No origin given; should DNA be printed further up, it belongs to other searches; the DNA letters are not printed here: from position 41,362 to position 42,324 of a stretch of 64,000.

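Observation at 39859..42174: Thoeris-like three-gene cassette: ThsB-type TIR, a multidomain TIR protein and an effector-less stand-alone SLOG protein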

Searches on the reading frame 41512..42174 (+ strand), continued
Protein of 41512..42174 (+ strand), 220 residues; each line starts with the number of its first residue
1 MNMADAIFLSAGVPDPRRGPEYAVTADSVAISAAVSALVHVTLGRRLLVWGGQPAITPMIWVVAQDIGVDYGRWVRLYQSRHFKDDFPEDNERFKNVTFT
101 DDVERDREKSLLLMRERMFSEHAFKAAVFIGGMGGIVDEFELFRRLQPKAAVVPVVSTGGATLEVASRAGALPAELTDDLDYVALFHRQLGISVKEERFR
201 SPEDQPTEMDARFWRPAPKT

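Call 60: search_protein_families(library=pfam, proteins=[L001:6673-7290:+, L007:6683-7234:-, L025:3637-4794:+, L025:6700-7191:-, L040:4076-4705:+, L035:6848-7375:-, L038:4053-4706:+, L055:4221-4838:+, L068:4142-4834:+, L042:4209-4805:+], max_evalue=0.01)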
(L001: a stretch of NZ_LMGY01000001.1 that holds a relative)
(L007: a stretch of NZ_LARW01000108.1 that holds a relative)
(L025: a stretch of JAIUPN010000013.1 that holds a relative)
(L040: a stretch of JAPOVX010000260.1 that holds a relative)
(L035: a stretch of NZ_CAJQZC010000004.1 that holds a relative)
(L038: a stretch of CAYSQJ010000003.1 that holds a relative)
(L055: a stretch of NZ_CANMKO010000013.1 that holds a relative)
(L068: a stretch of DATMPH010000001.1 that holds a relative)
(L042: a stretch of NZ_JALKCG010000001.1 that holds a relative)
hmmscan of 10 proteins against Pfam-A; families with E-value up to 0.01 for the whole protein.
L001:6673-7290:+ (206 aa): 1 family
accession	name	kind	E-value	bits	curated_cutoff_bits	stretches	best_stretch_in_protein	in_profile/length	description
PF13676.11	TIR_2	-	0.0021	18.9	28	1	41-155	1-108/122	TIR domain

L007:6683-7234:- (184 aa): 2 families
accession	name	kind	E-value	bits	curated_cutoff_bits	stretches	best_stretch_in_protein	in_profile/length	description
PF13676.11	TIR_2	-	3.3e-09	37.7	28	1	39-157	2-109/122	TIR domain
PF08937.16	ThsB_TIR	-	0.00013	22.8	21.2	1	39-114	1-81/100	Thoeris protein ThsB, TIR-like domain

L025:3637-4794:+ (386 aa): 1 family
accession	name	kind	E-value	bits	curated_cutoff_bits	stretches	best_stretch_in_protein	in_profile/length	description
PF09994.14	T6SS_Tle1-like_cat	-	5.7e-71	239.6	27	1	28-284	1-287/287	T6SS, Phospholipase effector Tle1-like, catalytic domain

L025:6700-7191:- (164 aa): 0 families

L040:4076-4705:+ (210 aa): 2 families
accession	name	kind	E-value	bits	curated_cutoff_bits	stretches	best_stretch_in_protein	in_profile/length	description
PF08937.16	ThsB_TIR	-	1.1e-11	45.4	21.2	1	14-100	1-86/100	Thoeris protein ThsB, TIR-like domain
PF13676.11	TIR_2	-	0.0015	19.4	28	1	14-100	2-81/122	TIR domain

L035:6848-7375:- (176 aa): 0 families

L038:4053-4706:+ (218 aa): 1 family
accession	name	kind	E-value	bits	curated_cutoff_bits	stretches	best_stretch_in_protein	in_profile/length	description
PF03167.25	UDG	-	8e-08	32.9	24.3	1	105-196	32-122/141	Uracil DNA glycosylase superfamily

L055:4221-4838:+ (206 aa): 2 families
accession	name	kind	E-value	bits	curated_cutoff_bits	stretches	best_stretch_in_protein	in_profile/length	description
PF08937.16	ThsB_TIR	-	4.5e-21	75.6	21.2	1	10-110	1-98/100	Thoeris protein ThsB, TIR-like domain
PF13676.11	TIR_2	-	0.0017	19.3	28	0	9-112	1-98/122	TIR domain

L068:4142-4834:+ (231 aa): 0 families

L042:4209-4805:+ (199 aa): 1 family
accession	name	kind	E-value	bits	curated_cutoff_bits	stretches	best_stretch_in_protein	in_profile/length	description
PF08937.16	ThsB_TIR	-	2.9e-20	72.9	21.2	1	6-104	1-99/100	Thoeris protein ThsB, TIR-like domain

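Call 64: search_dna_similar(query=window:41512-42174:+, collection=phages, mode=protein, max_evalue=0.001, max_rows=15)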
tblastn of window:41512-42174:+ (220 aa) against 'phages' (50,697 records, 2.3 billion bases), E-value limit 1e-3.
No match.

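Call 65: search_dna_similar(query=window:41512-42174:+, collection=plasmids, mode=protein, max_evalue=0.001, max_rows=25, rows=spread)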
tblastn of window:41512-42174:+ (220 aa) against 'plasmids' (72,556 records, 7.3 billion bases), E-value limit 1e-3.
Records with a match: 29; places in all: 30; records where one place covers at least 80% of the query: 29.
Best place of each record, by identity: 60-80% 11; <60% 18.
By first word of the organism name: Sphingobium 4; Rhizobium 4; Klebsiella 4; Enterobacter 2; Sulfitobacter 2; Citrobacter 2; Sphingomonas 1; Acidithiobacillus 1; Indioceanicola 1; Beijerinckia 1; and 7 more.
By predicted mobility (MOB-suite, as given by PLSDB): conjugative 18; non-mobilizable 7; mobilizable 4.
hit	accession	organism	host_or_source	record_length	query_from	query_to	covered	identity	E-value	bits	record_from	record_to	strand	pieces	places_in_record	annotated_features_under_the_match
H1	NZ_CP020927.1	Sphingobium yanoikuyae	soil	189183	1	216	98%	75.9%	1e-97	317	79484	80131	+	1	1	hypothetical protein | toll/interleukin-1 receptor domain-containing protein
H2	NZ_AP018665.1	Sphingobium amiense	-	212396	1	216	98%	75.9%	1e-97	317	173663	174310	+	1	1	hypothetical protein | toll/interleukin-1 receptor domain-containing protein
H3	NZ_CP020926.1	Sphingobium yanoikuyae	soil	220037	1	216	98%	75.9%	1e-97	317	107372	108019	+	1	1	hypothetical protein | toll/interleukin-1 receptor domain-containing protein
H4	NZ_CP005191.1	Sphingobium sp. MI1205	-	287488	1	216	98%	74.5%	2e-97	317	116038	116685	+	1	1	hypothetical protein | toll/interleukin-1 receptor domain-containing protein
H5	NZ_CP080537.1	Acidithiobacillus ferriphilus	-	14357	1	217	99%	70.0%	6e-94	306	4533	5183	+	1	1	hypothetical protein | toll/interleukin-1 receptor domain-containing protein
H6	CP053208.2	Rhizobium leguminosarum bv. trifolii TA1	Trifolium spumosum L. (Annual ...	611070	3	216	97%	66.8%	6e-81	270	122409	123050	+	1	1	hypothetical protein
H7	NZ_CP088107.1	Rhizobium ruizarguesonis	cell culture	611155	3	216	97%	66.8%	6e-81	270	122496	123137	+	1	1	hypothetical protein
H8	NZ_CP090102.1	Rhizobium leguminosarum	Trifolium pratense,Cell culture,Plant ...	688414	3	216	97%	66.8%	1e-80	269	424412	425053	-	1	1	hypothetical protein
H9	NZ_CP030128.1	Indioceanicola profundi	sediment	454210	3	216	97%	65.9%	1e-78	263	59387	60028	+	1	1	hypothetical protein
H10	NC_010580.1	Beijerinckia indica subsp. indica ATCC 9039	-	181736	6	216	96%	55.5%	2e-56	199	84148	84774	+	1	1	hypothetical protein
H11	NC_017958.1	Tistrella mobilis KA081020-065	-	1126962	3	195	88%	50.3%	4e-45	167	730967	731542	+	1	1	record has no annotation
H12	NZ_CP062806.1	Cupriavidus basilensis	Cell culture,Sediment of a freshwater ...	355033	6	190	84%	49.7%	1e-38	148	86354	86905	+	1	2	hypothetical protein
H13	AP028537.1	Serratia marcescens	Homo sapiens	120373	6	190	84%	49.2%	1e-42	160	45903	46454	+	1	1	hypothetical protein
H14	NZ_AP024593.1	Klebsiella variicola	-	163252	6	190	84%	49.2%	1e-42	160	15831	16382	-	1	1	hypothetical protein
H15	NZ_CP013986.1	Klebsiella variicola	single cell,soil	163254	6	190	84%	49.2%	1e-42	160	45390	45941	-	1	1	hypothetical protein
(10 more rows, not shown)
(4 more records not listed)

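Call 66: get_annotated_region(hit=H14, flank=6000)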
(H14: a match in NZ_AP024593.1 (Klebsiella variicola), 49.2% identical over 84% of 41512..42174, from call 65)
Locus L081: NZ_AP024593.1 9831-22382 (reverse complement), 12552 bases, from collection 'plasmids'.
description: Klebsiella variicola strain JCM 12419 plasmid pKLVA-1, complete sequence
organism: Klebsiella variicola (NCBI taxid 244366)
taxonomy: Bacteria; Pseudomonadota; Gammaproteobacteria; Enterobacterales; Enterobacteriaceae; Klebsiella; Klebsiella variicola
host: -; source: -; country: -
typing (MOB-suite, as given by PLSDB): conjugative; replicon IncFIB,IncFII,rep_cluster_2183; relaxase MOBF,MOBF; mating-pair formation MPF_F
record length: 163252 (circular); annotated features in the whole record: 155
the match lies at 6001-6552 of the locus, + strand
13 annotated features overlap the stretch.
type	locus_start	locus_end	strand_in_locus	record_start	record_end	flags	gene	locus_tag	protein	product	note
CDS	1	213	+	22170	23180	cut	-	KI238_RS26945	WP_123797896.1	hypothetical protein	-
CDS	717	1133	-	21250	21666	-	-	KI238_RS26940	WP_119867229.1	type II toxin-antitoxin system VapC family toxin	-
CDS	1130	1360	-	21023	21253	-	vapB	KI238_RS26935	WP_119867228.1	type II toxin-antitoxin system VapB family antitoxin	-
CDS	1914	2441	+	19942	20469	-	-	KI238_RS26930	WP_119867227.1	toll/interleukin-1 receptor domain-containing protein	GO:0007165 - signal transduction [Evidence IEA]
CDS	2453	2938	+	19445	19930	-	-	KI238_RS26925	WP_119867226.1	TIR domain-containing protein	-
CDS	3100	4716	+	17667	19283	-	-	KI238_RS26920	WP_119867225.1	CBASS cGAMP-activated phospholipase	-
CDS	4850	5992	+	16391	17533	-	-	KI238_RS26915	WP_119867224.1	toll/interleukin-1 receptor domain-containing protein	GO:0007165 - signal transduction [Evidence IEA]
CDS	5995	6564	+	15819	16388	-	-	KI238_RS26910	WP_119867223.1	hypothetical protein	-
CDS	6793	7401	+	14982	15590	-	-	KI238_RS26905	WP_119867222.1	toll/interleukin-1 receptor domain-containing protein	GO:0007165 - signal transduction [Evidence IEA]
CDS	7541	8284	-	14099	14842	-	-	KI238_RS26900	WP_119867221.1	hypothetical protein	-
CDS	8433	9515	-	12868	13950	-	-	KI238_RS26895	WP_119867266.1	transcriptional regulator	-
CDS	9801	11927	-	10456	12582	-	-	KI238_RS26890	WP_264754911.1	peptidase domain-containing ABC transporter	-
CDS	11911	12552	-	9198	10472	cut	-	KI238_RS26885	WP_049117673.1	HlyD family secretion protein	-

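Call 67: search_protein_families(library=ncbifam, proteins=[L081:1914-2438:+, L081:2453-2935:+, L081:3100-4713:+, L081:4850-5989:+, L081:5995-6561:+, L081:6793-7398:+, L081:7544-8284:-, L081:8436-9515:-], max_evalue=0.001)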
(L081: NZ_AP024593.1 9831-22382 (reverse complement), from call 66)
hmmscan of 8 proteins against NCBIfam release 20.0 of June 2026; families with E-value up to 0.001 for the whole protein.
L081:1914-2438:+ (175 aa): 1 family
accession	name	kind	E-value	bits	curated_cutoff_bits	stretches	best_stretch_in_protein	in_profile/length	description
NF058526.1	Thoeris_type3_ThcB4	equivalog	0.00027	19.9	220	1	30-117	125-209/375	Thoeris type III anti-phage system protein ThcB4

L081:2453-2935:+ (161 aa): 0 families

L081:3100-4713:+ (538 aa): 2 families
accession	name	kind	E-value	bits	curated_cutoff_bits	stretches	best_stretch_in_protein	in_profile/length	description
NF041079.1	CBASS_lipase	equivalog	6.4e-65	219.5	200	1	228-519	1-296/317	CBASS cGAMP-activated phospholipase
NF053870.1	DS2_1_antiphage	equivalog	3.5e-24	85.7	400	1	229-438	1-205/299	anti-phage phospholipase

L081:4850-5989:+ (380 aa): 3 families
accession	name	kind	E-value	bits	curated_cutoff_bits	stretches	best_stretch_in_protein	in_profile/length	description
NF058526.1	Thoeris_type3_ThcB4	equivalog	1.8e-135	451.6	220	1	5-373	1-375/375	Thoeris type III anti-phage system protein ThcB4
NF042941.1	Retron_TIR_antiphage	equivalog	0.00031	19.6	600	1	131-213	340-422/464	TIR domain-containing anti-phage reverse transcriptase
NF040588.1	FxsC_Nterm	equivalog_domain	0.00066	19.7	130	0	159-205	47-92/182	TIR-like protein FxsC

L081:5995-6561:+ (189 aa): 1 family
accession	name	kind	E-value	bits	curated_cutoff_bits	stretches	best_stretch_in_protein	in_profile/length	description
NF058525.1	Thoeris_type3_ThcA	equivalog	3.1e-74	248.6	110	1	4-186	1-184/184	Thoeris type III anti-phage system protein ThcA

L081:6793-7398:+ (202 aa): 1 family
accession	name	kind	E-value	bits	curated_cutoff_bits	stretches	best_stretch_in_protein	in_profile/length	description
NF058526.1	Thoeris_type3_ThcB4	equivalog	0.00071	18.5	220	1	50-144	118-208/375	Thoeris type III anti-phage system protein ThcB4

L081:7544-8284:- (247 aa): 0 families

L081:8436-9515:- (360 aa): 0 families

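Call 81: find_encoding_contigs(protein=window:41512-42174:+, flank=8000, max_places=4)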
Protein window:41512-42174:+ (220 aa): 1 contig read that carries it; 1 place shown.
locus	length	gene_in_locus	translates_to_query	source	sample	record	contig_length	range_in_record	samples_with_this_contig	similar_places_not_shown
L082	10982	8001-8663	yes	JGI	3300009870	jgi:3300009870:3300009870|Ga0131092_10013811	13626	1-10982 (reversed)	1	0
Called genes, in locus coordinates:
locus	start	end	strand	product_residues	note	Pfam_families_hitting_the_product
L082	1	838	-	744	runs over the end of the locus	PF13481:AAA_25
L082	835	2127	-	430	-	PF00145:DNA_methylase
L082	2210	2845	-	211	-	-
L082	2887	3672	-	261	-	-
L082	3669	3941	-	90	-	-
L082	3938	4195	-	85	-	PF12728:HTH_17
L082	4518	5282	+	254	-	-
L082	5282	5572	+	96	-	PF13560:HTH_31, PF12844:HTH_19 (weak), PF01381:HTH_3 (weak)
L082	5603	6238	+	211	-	-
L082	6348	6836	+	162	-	PF08937:ThsB_TIR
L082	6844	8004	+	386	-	PF13676:TIR_2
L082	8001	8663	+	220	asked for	PF18180:LD_cluster3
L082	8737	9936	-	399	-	PF13356:Arm-DNA-bind_3, PF22022:Phage_int_M (weak), PF00589:Phage_integrase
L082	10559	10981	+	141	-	?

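Call 84: search_protein_families(library=pfam, proteins=[L081:3100-4713:+, L081:1914-2438:+, L081:2453-2935:+, L081:6793-7398:+, L081:7544-8284:-], max_evalue=0.01)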
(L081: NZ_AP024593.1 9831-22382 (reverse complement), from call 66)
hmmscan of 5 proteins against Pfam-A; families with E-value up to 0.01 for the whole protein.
L081:3100-4713:+ (538 aa): 2 families
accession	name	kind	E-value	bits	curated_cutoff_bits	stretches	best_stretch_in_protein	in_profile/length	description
PF01734.28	Patatin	-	3.3e-28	99.6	27.7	1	231-417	1-191/191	Patatin-like phospholipase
PF18163.6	LD_cluster2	-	3.7e-08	33.7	25.3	1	107-169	132-194/264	SLOG cluster2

L081:1914-2438:+ (175 aa): 2 families
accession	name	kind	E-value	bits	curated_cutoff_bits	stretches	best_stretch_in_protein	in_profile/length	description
PF13676.11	TIR_2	-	2.2e-10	41.5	28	1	36-126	2-88/122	TIR domain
PF08937.16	ThsB_TIR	-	0.00022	22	21.2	1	36-124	1-92/100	Thoeris protein ThsB, TIR-like domain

L081:2453-2935:+ (161 aa): 2 families
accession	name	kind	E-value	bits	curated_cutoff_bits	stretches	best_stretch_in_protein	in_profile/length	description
PF08937.16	ThsB_TIR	-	2.9e-24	85.8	21.2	1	7-101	1-99/100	Thoeris protein ThsB, TIR-like domain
PF13676.11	TIR_2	-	0.00059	20.7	28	1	46-118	37-109/122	TIR domain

L081:6793-7398:+ (202 aa): 2 families
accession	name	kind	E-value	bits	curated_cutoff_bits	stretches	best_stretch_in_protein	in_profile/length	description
PF13676.11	TIR_2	-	3.5e-08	34.4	28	1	61-176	1-109/122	TIR domain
PF08937.16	ThsB_TIR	-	2e-05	25.4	21.2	1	62-140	1-82/100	Thoeris protein ThsB, TIR-like domain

L081:7544-8284:- (247 aa): 0 families

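Call 85: search_protein_representatives(protein=window:41512-42174:+)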
Query: 220 residues. Proteins with E-value up to 0.001 (for the whole library): 934; up to 1e-10: 474; up to 1e-30: 79. The best 150 are listed.
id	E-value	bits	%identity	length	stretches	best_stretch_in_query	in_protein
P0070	1.4e-115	400.4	82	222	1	3-217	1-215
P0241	1.7e-68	246.6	54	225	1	4-212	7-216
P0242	3.5e-59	216.1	67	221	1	17-160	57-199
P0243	6.2e-58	212.0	51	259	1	6-198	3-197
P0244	5.9e-57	208.8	62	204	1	59-215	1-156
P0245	2.9e-55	203.3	52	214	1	3-217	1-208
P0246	7.3e-55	202.0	70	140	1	4-131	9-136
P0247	3.5e-54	199.7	53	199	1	6-200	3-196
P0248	1.4e-53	197.7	46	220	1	4-215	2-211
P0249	3.0e-52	193.4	67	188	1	3-143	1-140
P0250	2.9e-50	186.9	60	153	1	37-188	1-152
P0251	1.3e-48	181.6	50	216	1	3-198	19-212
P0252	1.9e-47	177.8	49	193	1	3-189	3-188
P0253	1.3e-45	171.8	47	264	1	5-198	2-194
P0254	3.1e-45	170.5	52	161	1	59-215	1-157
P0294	2.3e-33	131.7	43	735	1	3-192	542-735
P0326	6.1e-30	120.5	44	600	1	6-167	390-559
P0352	3.3e-27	111.6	46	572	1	6-191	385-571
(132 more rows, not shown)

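Call 93: find_related_loci(query=A1, collection=viral_contigs, flank=6000)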
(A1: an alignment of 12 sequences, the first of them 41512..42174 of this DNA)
Query A1 (220 aa) in viral_contigs; peptide patterns used: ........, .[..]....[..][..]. (x = any residue, [..] = any of these).
49 stretches matched a pattern, but none encodes a relative of the query by tblastn (E <= 1e-3).

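Call 95: fold_search(model_id=the predicted structure, library=viral)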
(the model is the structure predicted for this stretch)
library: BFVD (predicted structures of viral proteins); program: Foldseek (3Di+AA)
matches with E <= 10: 828; with E <= 0.001: 0
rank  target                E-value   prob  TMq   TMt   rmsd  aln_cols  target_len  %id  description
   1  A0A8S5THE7            3.9e-03  0.90  0.33  0.32   7.1       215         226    8  ADP-heptose:LPS heptosyltransferase (Fragment) [Myoviridae sp. ctMnh10]
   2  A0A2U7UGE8            1.0e-02  0.97  0.38  0.42   4.9       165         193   15  YspA cpYpsA-related SLOG domain-containing protein [Pandoravirus macleodensis]
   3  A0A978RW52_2          1.3e-02  0.60  0.32  0.08  14.2       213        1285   11  (no name in the UniProt tables at hand)
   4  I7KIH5                1.7e-02  0.41  0.26  0.19  12.9       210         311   10  Radical SAM domain-containing protein [Campylobacter phage CP21]
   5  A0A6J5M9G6            2.2e-02  0.89  0.39  0.09   5.4       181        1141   12  Uncharacterized protein [uncultured Caudovirales phage]
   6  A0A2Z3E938            2.7e-02  0.77  0.40  0.43  10.1       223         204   10  (no name in the UniProt tables at hand)
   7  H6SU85                2.7e-02  0.33  0.26  0.13  11.9       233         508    9  Radical SAM core domain-containing protein [Campylobacter virus IBB35]
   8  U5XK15                3.2e-02  0.95  0.41  0.12   5.1       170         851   14  (no name in the UniProt tables at hand)
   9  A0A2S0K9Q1            3.2e-02  0.23  0.25  0.18  15.5       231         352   12  (no name in the UniProt tables at hand)
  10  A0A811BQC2            3.4e-02  0.72  0.36  0.32  12.3       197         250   14  YspA cpYpsA-related SLOG domain-containing protein [Pandoravirus japonicus]
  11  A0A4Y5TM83            3.4e-02  0.60  0.26  0.41   7.4       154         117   11  (no name in the UniProt tables at hand)
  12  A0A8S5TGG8            3.7e-02  0.91  0.39  0.27   4.9       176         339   10  Uncharacterized protein [Myoviridae sp. ctIty1]
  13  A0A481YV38            5.0e-02  0.84  0.32  0.25   4.7       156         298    9  DNA recombination-mediator protein A [Marseillevirus LCMAC102]
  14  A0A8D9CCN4            5.7e-02  0.54  0.33  0.42   7.7       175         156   12  Putative hydrolase [uncultured marine phage]
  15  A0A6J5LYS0            6.8e-02  0.28  0.30  0.34   9.9       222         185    9  Uncharacterized protein [uncultured Caudovirales phage]
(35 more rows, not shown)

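Call 96: search_solved_structures(query=A3, max_evalue=10)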
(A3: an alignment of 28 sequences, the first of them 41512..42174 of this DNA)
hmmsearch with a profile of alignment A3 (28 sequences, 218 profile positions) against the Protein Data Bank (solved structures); distinct sequences matched with E-value up to 10: 6.
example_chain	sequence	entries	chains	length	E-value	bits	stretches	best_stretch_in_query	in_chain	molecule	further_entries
5aem_A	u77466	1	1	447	0.17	14.5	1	70-110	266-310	TRANSCRIPTION FACTOR TAU 131 KDA SUBUNIT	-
5aio_A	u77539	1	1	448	0.17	14.5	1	70-110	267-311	TRANSCRIPTION FACTOR TAU 131 KDA SUBUNIT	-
8ffz_C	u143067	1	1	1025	0.41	13.3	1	70-109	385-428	Transcription factor tau 131 kDa subunit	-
6yj6_A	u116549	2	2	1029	0.41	13.3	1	70-109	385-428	Transcription factor tau 131 kDa subunit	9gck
3cuy_A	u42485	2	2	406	1.3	11.6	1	132-189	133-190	Glucuronosyltransferase GumK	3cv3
5zwn_V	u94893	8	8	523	2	11.1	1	123-168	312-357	Protein NAM8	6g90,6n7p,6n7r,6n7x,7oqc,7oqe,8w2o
